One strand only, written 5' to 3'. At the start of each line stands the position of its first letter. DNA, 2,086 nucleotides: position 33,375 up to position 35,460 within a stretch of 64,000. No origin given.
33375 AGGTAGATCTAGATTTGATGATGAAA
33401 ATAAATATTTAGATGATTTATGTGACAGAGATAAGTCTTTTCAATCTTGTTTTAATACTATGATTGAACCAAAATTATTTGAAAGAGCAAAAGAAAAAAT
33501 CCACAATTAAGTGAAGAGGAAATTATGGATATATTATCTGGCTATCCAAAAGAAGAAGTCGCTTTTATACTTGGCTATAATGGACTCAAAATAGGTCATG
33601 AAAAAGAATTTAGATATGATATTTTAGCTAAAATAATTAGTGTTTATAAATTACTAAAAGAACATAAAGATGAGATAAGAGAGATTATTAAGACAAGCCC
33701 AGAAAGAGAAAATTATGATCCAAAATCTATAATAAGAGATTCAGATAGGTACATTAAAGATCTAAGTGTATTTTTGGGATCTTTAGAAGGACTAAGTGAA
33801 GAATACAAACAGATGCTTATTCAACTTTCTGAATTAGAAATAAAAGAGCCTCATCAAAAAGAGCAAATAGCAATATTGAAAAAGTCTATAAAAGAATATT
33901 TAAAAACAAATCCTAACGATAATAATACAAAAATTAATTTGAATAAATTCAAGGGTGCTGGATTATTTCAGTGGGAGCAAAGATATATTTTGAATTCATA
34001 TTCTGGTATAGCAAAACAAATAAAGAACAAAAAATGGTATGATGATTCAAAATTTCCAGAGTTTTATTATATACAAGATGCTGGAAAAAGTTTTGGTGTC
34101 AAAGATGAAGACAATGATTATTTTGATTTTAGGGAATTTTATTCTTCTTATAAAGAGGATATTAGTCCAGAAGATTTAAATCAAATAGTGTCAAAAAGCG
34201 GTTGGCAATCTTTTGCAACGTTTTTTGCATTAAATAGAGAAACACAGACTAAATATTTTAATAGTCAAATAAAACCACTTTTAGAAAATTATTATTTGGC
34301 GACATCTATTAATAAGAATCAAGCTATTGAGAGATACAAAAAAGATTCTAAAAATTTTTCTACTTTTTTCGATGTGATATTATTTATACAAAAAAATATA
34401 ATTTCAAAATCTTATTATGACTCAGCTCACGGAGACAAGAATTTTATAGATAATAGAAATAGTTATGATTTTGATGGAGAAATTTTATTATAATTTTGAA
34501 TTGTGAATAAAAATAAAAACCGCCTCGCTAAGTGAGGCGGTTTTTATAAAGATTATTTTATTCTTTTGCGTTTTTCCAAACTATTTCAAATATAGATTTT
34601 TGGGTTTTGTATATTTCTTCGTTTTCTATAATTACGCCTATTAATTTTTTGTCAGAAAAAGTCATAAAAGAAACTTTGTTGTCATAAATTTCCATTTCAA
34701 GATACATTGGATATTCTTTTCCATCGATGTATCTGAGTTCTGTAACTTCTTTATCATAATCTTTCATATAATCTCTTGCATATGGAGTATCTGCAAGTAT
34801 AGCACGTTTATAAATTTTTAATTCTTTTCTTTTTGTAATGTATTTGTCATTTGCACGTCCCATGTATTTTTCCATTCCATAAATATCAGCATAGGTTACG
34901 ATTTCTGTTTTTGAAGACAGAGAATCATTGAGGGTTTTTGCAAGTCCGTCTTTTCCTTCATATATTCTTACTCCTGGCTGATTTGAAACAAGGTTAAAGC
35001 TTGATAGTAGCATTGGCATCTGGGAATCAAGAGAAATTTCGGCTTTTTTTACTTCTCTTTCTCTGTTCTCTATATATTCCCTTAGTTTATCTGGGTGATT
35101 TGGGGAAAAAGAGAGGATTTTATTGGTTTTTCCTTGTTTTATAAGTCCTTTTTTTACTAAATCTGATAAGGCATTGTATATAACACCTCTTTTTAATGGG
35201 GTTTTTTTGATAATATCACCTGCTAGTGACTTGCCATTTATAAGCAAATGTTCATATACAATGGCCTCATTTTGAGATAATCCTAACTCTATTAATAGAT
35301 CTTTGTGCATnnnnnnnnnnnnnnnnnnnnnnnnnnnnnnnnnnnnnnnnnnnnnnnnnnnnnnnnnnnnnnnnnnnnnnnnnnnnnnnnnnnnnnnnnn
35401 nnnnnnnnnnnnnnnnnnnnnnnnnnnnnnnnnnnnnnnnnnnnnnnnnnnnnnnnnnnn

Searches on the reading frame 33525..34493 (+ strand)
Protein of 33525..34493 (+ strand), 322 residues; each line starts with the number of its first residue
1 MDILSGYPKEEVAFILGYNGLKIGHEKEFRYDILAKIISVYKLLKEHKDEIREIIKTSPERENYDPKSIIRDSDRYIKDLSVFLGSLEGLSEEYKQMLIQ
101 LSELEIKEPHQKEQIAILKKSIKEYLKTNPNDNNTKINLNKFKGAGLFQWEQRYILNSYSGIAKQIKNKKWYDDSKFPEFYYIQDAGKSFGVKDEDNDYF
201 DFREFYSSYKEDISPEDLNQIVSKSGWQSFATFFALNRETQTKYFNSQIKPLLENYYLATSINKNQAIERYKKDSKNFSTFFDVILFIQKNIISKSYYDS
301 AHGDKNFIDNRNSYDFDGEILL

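Call 57: search_protein_families(library=pfam, max_evalue=0.01, proteins=[window:33525-34493:+])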
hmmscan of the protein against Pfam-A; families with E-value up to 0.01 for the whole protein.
window:33525-34493:+ (322 aa): 1 family
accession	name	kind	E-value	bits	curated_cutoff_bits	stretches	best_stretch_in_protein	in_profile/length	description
PF08318.18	COG4_m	-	0.0046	16.7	27.1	0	228-296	193-259/291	COG4 transport protein, middle alpha-helical bundle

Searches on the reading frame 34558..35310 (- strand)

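Call 57: search_protein_families(library=pfam, max_evalue=0.01, proteins=[window:34558-35310:-])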
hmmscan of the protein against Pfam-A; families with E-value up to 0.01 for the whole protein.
window:34558-35310:- (250 aa): 2 families
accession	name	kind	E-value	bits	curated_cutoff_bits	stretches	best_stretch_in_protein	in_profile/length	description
PF01978.25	TrmB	-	3.6e-11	43.2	25.6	1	8-64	3-59/68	Sugar-specific transcriptional regulator TrmB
PF08221.17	HTH_9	-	0.0033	17.9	23.4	1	16-57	16-57/62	RNA polymerase III subunit RPC82 helix-turn-helix domain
